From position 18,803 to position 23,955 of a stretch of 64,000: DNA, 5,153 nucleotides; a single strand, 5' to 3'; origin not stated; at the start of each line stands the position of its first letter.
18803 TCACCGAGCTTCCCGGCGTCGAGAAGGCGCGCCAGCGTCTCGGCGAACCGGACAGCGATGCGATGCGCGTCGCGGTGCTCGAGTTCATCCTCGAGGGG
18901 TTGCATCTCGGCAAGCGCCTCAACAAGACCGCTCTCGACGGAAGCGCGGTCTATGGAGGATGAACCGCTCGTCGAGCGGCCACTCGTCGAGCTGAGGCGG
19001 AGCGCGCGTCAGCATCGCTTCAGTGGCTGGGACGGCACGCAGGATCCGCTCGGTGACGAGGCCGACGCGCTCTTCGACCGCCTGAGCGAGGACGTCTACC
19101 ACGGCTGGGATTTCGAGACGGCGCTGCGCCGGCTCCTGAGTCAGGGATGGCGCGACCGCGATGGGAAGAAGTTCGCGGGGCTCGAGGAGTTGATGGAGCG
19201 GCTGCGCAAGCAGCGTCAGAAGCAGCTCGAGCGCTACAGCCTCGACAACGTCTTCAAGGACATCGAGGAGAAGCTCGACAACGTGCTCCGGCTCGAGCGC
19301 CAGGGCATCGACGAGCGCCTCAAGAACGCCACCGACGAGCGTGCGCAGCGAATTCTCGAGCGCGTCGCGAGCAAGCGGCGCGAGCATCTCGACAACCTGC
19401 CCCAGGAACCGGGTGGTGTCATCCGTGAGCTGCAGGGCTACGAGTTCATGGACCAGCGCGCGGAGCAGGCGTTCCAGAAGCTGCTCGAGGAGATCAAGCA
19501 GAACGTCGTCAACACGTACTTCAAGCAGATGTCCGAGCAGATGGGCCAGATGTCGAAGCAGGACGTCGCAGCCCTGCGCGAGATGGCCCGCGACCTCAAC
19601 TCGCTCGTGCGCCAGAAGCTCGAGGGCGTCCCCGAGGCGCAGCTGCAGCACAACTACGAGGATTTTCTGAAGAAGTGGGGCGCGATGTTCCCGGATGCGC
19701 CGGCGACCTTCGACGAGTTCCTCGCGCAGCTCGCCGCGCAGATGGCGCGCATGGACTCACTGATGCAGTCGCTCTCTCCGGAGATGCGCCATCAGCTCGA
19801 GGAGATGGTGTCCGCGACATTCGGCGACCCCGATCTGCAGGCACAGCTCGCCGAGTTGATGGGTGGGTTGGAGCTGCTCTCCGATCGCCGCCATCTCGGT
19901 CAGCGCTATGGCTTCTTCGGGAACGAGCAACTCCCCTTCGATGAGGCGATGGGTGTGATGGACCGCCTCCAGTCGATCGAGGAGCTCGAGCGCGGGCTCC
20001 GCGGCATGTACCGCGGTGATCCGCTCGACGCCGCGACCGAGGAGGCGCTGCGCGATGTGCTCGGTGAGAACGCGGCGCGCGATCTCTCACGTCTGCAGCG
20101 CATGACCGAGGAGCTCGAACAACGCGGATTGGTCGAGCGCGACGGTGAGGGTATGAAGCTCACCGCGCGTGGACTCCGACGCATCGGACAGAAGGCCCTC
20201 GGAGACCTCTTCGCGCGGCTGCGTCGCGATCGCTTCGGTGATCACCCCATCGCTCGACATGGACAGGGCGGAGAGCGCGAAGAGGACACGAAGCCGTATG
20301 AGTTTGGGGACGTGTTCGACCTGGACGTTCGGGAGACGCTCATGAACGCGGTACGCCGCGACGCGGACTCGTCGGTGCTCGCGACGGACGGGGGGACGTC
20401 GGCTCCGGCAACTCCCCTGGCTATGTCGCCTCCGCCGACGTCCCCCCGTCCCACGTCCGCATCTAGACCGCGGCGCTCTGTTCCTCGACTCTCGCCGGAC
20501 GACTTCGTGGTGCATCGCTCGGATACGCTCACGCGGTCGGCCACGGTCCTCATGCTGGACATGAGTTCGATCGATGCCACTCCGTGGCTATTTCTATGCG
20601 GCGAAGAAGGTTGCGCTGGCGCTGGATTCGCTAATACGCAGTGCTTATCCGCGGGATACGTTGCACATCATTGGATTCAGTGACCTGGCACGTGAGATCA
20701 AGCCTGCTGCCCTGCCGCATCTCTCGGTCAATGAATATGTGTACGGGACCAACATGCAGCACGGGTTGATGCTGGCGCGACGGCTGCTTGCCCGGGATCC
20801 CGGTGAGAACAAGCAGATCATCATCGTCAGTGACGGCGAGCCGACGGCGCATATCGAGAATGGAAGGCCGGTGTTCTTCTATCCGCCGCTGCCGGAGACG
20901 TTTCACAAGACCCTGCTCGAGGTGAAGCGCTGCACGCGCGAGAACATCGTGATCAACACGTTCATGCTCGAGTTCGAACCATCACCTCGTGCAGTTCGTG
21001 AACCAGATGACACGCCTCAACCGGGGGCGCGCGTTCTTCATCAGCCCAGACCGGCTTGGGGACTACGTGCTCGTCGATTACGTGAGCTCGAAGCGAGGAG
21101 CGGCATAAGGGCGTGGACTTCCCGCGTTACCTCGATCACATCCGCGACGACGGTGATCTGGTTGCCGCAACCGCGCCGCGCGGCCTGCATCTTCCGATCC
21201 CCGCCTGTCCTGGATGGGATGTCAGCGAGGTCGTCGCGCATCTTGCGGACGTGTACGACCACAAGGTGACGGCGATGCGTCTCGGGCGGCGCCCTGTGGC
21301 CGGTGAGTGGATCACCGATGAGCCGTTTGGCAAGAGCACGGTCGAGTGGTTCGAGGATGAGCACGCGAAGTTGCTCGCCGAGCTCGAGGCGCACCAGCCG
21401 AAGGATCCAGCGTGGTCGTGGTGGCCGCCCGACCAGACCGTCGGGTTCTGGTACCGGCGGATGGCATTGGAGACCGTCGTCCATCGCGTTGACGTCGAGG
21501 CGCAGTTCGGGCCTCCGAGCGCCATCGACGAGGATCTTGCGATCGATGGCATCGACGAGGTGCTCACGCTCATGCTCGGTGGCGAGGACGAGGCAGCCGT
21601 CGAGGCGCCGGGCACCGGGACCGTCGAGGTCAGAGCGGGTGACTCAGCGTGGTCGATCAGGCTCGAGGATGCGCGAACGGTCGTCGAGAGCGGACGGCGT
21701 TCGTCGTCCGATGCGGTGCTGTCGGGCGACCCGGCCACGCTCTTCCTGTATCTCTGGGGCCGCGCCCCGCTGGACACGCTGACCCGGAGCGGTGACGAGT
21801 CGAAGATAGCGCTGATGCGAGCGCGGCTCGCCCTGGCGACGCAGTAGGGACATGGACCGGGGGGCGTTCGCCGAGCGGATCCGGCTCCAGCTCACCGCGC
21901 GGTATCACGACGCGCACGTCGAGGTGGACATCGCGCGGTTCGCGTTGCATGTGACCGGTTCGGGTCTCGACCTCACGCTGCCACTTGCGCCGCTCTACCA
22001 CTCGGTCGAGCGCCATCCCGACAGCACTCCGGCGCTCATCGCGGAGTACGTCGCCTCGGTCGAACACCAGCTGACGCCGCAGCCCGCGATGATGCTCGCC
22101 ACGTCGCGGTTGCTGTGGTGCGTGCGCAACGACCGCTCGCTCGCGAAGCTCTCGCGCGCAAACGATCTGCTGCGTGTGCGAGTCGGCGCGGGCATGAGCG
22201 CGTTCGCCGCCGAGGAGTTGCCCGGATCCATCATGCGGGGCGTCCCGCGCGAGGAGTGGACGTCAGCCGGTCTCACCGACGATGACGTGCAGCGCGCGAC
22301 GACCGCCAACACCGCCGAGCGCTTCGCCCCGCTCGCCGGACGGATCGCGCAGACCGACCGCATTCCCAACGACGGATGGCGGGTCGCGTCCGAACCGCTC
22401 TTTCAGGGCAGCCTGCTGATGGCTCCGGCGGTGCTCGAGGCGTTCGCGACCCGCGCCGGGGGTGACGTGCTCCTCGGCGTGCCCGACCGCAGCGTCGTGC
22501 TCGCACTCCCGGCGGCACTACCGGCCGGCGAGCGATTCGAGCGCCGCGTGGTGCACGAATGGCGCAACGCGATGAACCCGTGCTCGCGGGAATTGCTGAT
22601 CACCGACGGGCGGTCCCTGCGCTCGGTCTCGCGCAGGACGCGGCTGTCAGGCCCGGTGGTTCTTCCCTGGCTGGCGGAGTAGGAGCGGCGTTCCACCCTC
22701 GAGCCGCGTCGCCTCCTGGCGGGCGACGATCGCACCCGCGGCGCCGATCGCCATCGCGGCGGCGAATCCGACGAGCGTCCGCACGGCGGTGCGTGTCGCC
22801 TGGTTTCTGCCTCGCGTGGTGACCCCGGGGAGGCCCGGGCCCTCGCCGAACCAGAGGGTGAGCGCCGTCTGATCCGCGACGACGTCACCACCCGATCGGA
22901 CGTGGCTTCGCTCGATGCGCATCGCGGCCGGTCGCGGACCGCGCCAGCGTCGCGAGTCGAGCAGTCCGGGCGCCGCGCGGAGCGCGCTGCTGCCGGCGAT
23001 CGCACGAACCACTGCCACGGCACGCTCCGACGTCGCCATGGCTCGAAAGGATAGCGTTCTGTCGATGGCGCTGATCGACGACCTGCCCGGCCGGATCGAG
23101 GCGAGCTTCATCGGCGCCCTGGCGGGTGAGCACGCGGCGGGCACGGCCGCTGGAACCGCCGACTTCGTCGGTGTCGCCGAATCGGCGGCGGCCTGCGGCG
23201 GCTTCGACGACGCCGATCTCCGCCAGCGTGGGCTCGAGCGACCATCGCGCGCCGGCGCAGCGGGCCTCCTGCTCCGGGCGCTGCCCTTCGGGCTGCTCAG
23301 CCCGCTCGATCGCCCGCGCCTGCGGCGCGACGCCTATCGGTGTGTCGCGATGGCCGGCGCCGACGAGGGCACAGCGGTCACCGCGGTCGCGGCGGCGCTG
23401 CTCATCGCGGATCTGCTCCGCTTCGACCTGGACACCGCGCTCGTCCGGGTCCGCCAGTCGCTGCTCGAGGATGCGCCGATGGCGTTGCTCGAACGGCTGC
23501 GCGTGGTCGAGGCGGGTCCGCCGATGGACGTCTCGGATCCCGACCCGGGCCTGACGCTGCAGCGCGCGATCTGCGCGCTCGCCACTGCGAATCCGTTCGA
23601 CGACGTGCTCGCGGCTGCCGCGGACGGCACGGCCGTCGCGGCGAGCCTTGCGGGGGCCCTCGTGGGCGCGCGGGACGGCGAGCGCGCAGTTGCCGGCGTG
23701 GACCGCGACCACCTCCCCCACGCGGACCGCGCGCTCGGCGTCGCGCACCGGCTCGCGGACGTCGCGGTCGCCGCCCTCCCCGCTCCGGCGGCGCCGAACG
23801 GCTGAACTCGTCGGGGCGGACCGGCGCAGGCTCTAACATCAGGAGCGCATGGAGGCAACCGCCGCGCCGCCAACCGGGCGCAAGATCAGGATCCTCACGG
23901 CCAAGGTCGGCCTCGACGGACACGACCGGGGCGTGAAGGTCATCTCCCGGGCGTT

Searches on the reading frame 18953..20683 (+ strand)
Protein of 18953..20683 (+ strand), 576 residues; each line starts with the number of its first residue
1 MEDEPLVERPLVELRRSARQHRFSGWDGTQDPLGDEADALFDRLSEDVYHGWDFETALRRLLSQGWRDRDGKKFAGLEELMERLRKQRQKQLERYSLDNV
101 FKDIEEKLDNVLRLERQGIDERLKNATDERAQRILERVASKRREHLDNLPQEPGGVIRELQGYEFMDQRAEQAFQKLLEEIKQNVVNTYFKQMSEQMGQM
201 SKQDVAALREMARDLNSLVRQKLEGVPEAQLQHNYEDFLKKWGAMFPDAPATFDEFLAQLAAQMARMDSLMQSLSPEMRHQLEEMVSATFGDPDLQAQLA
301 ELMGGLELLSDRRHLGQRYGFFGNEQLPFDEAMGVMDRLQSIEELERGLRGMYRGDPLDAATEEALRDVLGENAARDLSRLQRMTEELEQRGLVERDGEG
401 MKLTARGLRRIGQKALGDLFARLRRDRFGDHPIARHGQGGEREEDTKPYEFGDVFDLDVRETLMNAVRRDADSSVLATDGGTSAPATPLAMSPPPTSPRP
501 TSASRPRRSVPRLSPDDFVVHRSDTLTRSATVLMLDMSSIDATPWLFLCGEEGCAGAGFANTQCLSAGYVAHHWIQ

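Call 21: search_protein_families(library=pfam, proteins=[window:18953-20683:+], max_evalue=0.01)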
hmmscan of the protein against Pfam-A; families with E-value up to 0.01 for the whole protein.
window:18953-20683:+ (576 aa): 4 families
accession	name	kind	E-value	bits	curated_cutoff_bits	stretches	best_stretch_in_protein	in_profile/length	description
PF01442.23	Apolipoprotein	-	1.5e-05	25.2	90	1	186-288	9-114/190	Apolipoprotein A1/A4/E domain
PF25213.1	HVO_A0261_N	-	0.0021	18.4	35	1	379-407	39-67/86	HVO_A0261 N-terminal domain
PF04286.17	DUF445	-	0.0046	17.3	33.8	0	80-226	163-307/368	Protein of unknown function (DUF445)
PF11598.13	COMP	-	0.0055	17.5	23.9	1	258-285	4-31/45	Cartilage oligomeric matrix protein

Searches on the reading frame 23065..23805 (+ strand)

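Call 21: search_protein_families(library=pfam, proteins=[window:23065-23805:+], max_evalue=0.01)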
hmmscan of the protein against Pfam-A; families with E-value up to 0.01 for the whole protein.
window:23065-23805:+ (246 aa): 1 family
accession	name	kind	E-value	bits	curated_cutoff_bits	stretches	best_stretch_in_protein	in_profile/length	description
PF03747.19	ADP_ribosyl_GH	-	1.5e-05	25.3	26.2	1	56-209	114-284/287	ADP-ribosylglycohydrolase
